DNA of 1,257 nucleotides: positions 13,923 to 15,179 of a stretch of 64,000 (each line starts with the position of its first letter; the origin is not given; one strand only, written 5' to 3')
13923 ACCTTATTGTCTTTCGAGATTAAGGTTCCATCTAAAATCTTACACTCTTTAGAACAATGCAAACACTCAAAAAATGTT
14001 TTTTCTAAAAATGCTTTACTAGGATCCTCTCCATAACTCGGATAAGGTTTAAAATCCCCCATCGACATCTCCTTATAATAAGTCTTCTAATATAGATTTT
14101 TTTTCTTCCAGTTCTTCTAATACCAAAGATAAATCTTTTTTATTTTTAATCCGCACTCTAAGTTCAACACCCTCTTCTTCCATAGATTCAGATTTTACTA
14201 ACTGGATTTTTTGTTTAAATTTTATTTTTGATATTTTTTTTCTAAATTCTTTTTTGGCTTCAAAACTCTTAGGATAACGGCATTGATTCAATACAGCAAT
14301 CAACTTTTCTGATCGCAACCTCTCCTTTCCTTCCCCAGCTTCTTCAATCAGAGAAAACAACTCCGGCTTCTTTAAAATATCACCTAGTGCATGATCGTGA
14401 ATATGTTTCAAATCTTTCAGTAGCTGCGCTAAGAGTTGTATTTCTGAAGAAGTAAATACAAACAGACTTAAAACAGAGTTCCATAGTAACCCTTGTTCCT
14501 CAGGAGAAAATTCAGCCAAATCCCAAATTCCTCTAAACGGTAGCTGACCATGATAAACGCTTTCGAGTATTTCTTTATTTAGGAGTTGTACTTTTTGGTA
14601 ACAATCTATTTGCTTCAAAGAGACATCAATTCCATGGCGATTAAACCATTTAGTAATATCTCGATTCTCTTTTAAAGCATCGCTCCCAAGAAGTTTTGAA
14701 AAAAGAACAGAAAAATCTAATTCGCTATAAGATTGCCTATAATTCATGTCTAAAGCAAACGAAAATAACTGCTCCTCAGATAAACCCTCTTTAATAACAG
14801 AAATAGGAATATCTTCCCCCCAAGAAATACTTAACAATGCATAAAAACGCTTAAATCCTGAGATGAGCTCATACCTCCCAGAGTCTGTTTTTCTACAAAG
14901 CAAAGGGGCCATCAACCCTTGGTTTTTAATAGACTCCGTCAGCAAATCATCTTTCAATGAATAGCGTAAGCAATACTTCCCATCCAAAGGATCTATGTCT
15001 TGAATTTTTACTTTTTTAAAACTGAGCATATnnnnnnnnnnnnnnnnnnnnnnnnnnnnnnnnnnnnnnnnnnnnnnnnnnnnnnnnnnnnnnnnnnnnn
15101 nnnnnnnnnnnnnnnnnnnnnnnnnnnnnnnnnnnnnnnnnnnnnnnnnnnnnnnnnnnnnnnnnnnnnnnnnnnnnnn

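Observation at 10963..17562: Six-gene translationally coupled operon: M48 protease, TPR/MA-peptidase, ParB-like protein, Zn-ribbon, BatD-like, BatE-like. No BatA/BatB vWA partners.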

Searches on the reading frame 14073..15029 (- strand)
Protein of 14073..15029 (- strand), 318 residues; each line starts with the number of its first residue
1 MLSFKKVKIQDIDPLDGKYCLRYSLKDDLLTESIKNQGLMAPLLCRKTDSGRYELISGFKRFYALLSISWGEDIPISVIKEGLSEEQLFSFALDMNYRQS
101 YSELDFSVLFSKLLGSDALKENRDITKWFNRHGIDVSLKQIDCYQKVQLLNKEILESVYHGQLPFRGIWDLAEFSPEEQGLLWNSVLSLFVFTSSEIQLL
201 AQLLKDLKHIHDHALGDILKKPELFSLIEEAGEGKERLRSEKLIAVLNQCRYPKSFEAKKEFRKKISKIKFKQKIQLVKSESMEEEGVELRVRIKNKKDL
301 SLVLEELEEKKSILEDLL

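Call 4: search_protein_families(library=pfam, proteins=[window:14073-15029:-], max_evalue=0.1)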
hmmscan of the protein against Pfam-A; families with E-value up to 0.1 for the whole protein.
window:14073-15029:- (318 aa): 1 family
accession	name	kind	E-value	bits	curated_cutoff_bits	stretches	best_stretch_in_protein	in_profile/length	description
PF02195.25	ParB_N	-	4.2e-09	36.8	26.3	1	6-93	5-90/95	ParB N-terminal domain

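Call 5: search_protein_families(library=ncbifam, proteins=[window:14073-15029:-], max_evalue=0.1)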
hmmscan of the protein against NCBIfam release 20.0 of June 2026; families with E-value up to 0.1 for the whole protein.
window:14073-15029:- (318 aa): 4 families
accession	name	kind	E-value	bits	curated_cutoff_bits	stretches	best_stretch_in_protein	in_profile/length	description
TIGR04285.1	nucleoid_noc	exception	2.8e-08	33.4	315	1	29-116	28-112/255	nucleoid occlusion protein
TIGR00180.1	parB_part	domain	1.6e-07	31.3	58.45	1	30-114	32-116/186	ParB/RepB/Spo0J family partition protein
TIGR03734.1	PRTRC_parB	hypoth_equivalog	4.2e-06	25.6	278.6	1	30-105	20-97/555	PRTRC system ParB family protein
NF033589.0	staphy_B_SbnI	equivalog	0.0061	15.9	350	1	33-81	33-81/254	bifunctional transcriptional regulator/O-phospho-L-serine synthase SbnI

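Call 8: find_homologous_proteins(query=window:14073-15029:-)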
Query window:14073-15029:- (318 aa): 10 proteins with E <= 0.001 among 2377 candidates.
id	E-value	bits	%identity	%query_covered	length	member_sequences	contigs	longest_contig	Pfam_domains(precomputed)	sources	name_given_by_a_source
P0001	1.9e-200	683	100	100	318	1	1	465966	PF02195.27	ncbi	-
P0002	1.6e-69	253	43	99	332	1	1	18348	-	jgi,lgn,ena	-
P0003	4.3e-66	241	42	99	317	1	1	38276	PF02195.27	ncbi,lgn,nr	ncbi:MAG: ParB N-terminal domain-containing protein [Candidatus Omnitrophica bacterium]|nr:ParB N-te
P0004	6.1e-66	241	41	99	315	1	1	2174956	PF02195.27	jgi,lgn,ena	-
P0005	5.8e-64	234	41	100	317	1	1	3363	PF02195.27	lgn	-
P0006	3.3e-63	232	41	100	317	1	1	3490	PF02195.27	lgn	-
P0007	1.7e-61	226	40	100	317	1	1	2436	PF02195.27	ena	-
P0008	2.6e-61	226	40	100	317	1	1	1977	PF02195.27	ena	-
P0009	2.7e-57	213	41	98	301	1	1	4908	PF02195.27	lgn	-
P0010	2.3e-5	42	24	95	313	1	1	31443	PF02195.27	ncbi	-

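Call 9: find_encoding_contigs(protein=window:14073-15029:-, flank=10000, max_places=6)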
Protein window:14073-15029:- (318 aa): no gene with exactly this product is on record in the collection.

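Call 10: find_encoding_contigs(protein=P0004, flank=10000, max_places=3)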
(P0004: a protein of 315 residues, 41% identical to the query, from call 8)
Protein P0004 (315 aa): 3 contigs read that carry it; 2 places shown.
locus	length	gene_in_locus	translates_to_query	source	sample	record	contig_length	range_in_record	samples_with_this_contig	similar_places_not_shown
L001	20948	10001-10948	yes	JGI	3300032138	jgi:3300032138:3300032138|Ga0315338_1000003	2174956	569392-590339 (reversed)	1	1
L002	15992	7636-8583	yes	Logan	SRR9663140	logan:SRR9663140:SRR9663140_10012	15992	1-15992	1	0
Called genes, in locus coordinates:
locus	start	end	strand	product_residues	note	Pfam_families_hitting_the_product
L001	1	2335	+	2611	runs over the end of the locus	-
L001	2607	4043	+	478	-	PF00209:SNF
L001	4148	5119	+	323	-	PF03308:MeaB, PF00009:GTP_EFTU (faint), PF02492:cobW (weak)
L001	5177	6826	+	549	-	PF01642:MM_CoA_mutase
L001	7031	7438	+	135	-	PF02310:B12-binding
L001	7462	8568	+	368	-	PF16491:Peptidase_M48_N, PF05569:Peptidase_M56 (weak), PF01435:Peptidase_M48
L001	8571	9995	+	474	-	PF07719:TPR_2 (faint), PF13485:Peptidase_MA_2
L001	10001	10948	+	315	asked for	PF02195:ParB_N (weak)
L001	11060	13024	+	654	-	PF13584:BatD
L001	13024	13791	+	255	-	PF07719:TPR_2 (faint), PF00515:TPR_1 (weak)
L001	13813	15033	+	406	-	PF00291:PALP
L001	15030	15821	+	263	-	PF00290:Trp_syntA, PF03437:BtpA (faint)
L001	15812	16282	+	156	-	PF03652:RuvX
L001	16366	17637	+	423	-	PF00675:Peptidase_M16, PF05193:Peptidase_M16_C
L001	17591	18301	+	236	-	PF00834:Ribul_P_3_epim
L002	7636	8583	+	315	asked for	PF02195:ParB_N (weak)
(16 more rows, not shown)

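Call 11: find_encoding_contigs(protein=P0003, flank=10000, max_places=3)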
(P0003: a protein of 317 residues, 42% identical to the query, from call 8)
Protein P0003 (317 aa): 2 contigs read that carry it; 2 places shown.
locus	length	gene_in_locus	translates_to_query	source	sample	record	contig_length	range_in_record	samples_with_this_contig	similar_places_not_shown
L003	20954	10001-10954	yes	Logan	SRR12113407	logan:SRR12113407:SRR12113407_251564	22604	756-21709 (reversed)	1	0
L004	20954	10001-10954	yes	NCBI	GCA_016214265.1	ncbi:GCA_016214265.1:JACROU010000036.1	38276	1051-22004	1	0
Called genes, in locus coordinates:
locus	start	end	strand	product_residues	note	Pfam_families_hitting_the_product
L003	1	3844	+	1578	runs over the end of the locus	?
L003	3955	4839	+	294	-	PF03308:MeaB, PF00009:GTP_EFTU (faint), PF02492:cobW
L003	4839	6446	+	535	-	PF01642:MM_CoA_mutase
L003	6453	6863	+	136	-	PF02310:B12-binding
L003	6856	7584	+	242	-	PF01738:DLH (weak), PF12146:Hydrolase_4, PF00561:Abhydrolase_1, PF12697:Abhydrolase_6, PF20434:BD-FAE (faint), PF07859:Abhydrolase_3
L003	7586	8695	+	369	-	PF16491:Peptidase_M48_N, PF05569:Peptidase_M56 (weak), PF01435:Peptidase_M48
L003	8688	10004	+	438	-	PF07719:TPR_2 (faint), PF13485:Peptidase_MA_2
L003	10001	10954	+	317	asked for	PF02195:ParB_N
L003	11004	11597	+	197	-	PF04011:LemA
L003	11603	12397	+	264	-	PF04536:TPM_phosphatase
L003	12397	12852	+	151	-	PF04536:TPM_phosphatase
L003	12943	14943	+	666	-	PF13584:BatD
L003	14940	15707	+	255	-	PF13432:TPR_16 (weak), PF13414:TPR_11 (weak), PF00515:TPR_1 (weak), PF07719:TPR_2 (weak), PF13181:TPR_8 (weak), PF06347:SH3_4 (weak), PF08239:SH3_3 (weak)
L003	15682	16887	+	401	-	PF00291:PALP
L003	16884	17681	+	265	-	PF00290:Trp_syntA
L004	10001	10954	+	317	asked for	PF02195:ParB_N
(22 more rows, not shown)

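Call 12: find_encoding_contigs(protein=P0002, flank=10000, max_places=3)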
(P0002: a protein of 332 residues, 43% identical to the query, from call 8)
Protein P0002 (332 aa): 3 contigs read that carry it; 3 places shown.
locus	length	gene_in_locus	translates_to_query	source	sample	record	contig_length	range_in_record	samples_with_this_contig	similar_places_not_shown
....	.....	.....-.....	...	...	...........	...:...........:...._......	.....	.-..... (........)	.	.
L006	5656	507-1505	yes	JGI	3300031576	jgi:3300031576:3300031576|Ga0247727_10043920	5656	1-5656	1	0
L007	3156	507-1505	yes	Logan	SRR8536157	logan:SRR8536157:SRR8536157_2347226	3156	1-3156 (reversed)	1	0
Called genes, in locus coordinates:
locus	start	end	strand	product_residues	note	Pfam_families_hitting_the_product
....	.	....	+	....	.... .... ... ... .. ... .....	?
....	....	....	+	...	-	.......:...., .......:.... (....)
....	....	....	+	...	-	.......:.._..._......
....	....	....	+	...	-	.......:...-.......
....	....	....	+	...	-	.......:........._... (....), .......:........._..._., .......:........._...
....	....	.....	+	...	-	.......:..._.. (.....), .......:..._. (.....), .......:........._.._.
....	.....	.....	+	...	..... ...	-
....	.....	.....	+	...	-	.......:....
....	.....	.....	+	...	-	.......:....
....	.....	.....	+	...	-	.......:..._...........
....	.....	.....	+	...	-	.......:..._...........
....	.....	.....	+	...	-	?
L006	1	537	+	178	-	?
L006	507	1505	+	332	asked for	-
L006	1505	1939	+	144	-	PF05168:HEPN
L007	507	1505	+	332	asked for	-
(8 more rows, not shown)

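Call 16: find_encoding_contigs(protein=P0010, flank=10000, max_places=3)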
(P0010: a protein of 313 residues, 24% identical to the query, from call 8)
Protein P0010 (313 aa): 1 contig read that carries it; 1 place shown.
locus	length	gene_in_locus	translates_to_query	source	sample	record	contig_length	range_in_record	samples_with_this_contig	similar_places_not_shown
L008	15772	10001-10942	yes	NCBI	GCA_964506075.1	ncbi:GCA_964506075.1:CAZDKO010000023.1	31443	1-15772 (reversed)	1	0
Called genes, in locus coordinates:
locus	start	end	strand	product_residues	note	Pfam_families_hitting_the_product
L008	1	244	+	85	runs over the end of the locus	-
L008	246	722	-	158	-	PF12641:Flavodoxin_3, PF12724:Flavodoxin_5, PF00258:Flavodoxin_1, PF03358:FMN_red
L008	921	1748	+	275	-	PF00175:NAD_binding_1 (weak), PF10418:DHODB_Fe-S_bind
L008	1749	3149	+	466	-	PF14691:Fer4_20, PF01262:AlaDh_PNT_C (faint), PF13738:Pyr_redox_3 (faint), PF00070:Pyr_redox (faint), PF01266:DAO (faint), PF01494:FAD_binding_3 (faint), PF07992:Pyr_redox_2, PF13450:NAD_binding_8, +1 more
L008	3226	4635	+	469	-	PF13537:GATase_7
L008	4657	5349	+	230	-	PF02683:DsbD_TM, PF13386:DsbD_2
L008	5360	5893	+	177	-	PF08534:Redoxin, PF00578:AhpC-TSA, PF00085:Thioredoxin (faint), PF13098:Thioredoxin_2, PF13905:Thioredoxin_8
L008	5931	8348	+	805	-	PF20437:LonC_helical, PF13654:AAA_32, PF20436:LonB_AAA-LID, PF05362:Lon_C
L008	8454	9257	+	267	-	PF00535:Glycos_transf_2, PF10111:Glyco_tranf_2_2, PF13641:Glyco_tranf_2_3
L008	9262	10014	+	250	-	PF01048:PNP_UDP_1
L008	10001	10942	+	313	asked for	PF02195:ParB_N (weak)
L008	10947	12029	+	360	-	PF20903:SPL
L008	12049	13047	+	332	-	PF09752:ABHD18 (faint), PF08840:BAAT_C (weak)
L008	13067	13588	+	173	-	PF01661:Macro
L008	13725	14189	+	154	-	PF01862:PvlArgDC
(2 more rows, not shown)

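Call 18: find_related_loci(query=A1, collection=genome_contigs, flank=10000)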
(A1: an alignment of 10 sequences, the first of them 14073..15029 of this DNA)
Query A1 (318 aa) in genome_contigs; peptide patterns used: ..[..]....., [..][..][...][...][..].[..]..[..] (x = any residue, [..] = any of these).
47 stretches matched a pattern; 2 encode a relative of the query (tblastn E <= 1e-3); 2 distinct loci.
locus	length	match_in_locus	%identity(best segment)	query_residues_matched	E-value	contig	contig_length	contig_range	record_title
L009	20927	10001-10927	42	4-318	3e-73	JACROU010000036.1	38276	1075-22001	MAG: Candidatus Omnitrophota bacterium isolate NC_groundwater_1969_Pr3_S-0.2um_47_3 scaffold_140399, whole genome shotgu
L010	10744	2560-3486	35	1-315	1e-54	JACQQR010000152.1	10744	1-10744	MAG: Candidatus Omnitrophota bacterium isolate NC_groundwater_1338_Ag_S-0.2um_49_33 S_p2_S4_coassembly_k141_2264217, who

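Call 19: find_related_loci(query=A1, collection=metagenome_contigs, flank=10000)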
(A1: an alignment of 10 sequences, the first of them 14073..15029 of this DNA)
Query A1 (318 aa) in metagenome_contigs; peptide patterns used: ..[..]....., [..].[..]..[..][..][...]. (x = any residue, [..] = any of these).
181 stretches matched a pattern; 5 encode a relative of the query (tblastn E <= 1e-3); 4 distinct loci.
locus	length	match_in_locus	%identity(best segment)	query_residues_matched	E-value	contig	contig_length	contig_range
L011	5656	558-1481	43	4-312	1e-75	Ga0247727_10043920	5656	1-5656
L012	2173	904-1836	40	2-318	3e-70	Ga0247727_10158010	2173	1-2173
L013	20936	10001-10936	37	1-318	4e-60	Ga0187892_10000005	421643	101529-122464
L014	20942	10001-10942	41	4-318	3e-65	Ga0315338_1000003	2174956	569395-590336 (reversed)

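Call 29: predict_structure(alignment_id=A1)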
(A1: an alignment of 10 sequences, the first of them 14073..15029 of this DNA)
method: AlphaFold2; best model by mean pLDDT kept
length: 318 residues; sequences in the alignment: 10
mean_pLDDT: 86.9   pTM: 0.74
mean pLDDT of the five models: 86.9, 86.0, 85.2, 84.8, 84.2
residues with pLDDT >= 90: 162; 70-90: 134; 50-70: 19; < 50: 3
segments of 3 or more residues with pLDDT < 50: 283-285
pLDDT, mean of each block of 10 residues (from residue 1): 91 82 91 93 90 91 92 91 85 76 90 78 81 87 93 95 95 96 96 96 94 92 93 90 93 75 77 78 58 83 87 68
secondary structure, 60 per line:
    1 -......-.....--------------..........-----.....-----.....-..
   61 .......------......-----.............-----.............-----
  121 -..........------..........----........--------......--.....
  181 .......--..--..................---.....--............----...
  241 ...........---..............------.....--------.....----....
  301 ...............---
elements in order: E2-7 H28-37 E43-47 E53-57 H59-67 E74-79 H85-97 H103-115 H122-131 H138-147 H152-159 H168-173 H176-187 H194-211 H215-219 H222-233 H240-251 H255-268 E275-279 E288-292 H297-315

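Call 31: search_protein_representatives(alignment_id=A1)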
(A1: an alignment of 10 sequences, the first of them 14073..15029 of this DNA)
Query: 10 sequences, 314 profile positions. Proteins with E-value up to 0.001 (for the whole library): 26588; up to 1e-10: 3235; up to 1e-30: 496. The best 150 are listed.
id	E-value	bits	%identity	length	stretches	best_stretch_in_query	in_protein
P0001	7.7e-126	436.1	-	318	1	4-314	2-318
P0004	8.0e-124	429.4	-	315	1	5-314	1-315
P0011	1.3e-106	372.9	-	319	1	5-314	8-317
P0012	3.2e-90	319.1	-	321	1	5-314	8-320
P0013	1.5e-67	244.6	-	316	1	2-308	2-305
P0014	3.3e-60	220.5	-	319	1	3-313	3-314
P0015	4.4e-60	220.1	-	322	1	4-309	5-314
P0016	9.1e-59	215.7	-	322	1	18-313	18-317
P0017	8.6e-58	212.5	-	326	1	5-308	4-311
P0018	4.3e-57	210.2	-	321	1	5-313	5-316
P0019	6.2e-55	203.1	-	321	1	14-309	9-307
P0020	2.0e-52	194.9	-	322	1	4-313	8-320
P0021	2.3e-52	194.7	-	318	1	1-312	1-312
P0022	1.2e-51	192.3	-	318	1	2-313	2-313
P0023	2.0e-51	191.6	-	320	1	20-313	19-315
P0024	2.4e-51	191.3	-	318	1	18-314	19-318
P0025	5.2e-51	190.2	-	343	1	20-314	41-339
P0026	1.7e-50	188.6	-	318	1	20-308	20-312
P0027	2.0e-49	185.0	-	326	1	3-309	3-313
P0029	3.2e-49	184.4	-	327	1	5-311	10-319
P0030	5.9e-49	183.5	-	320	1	6-313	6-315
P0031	1.5e-48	182.2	-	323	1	7-312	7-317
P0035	8.5e-48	179.7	-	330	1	5-306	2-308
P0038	2.0e-47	178.5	-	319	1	19-313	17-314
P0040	2.8e-47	178.0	-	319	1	5-312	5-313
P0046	8.1e-46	173.2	-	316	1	3-313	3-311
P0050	2.2e-45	171.8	-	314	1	4-304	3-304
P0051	3.2e-45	171.2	-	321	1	5-308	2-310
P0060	1.8e-44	168.8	-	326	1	5-305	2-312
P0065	4.4e-44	167.5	-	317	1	8-306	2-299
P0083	3.6e-43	164.5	-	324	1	8-308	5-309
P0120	1.5e-41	159.2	-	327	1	7-304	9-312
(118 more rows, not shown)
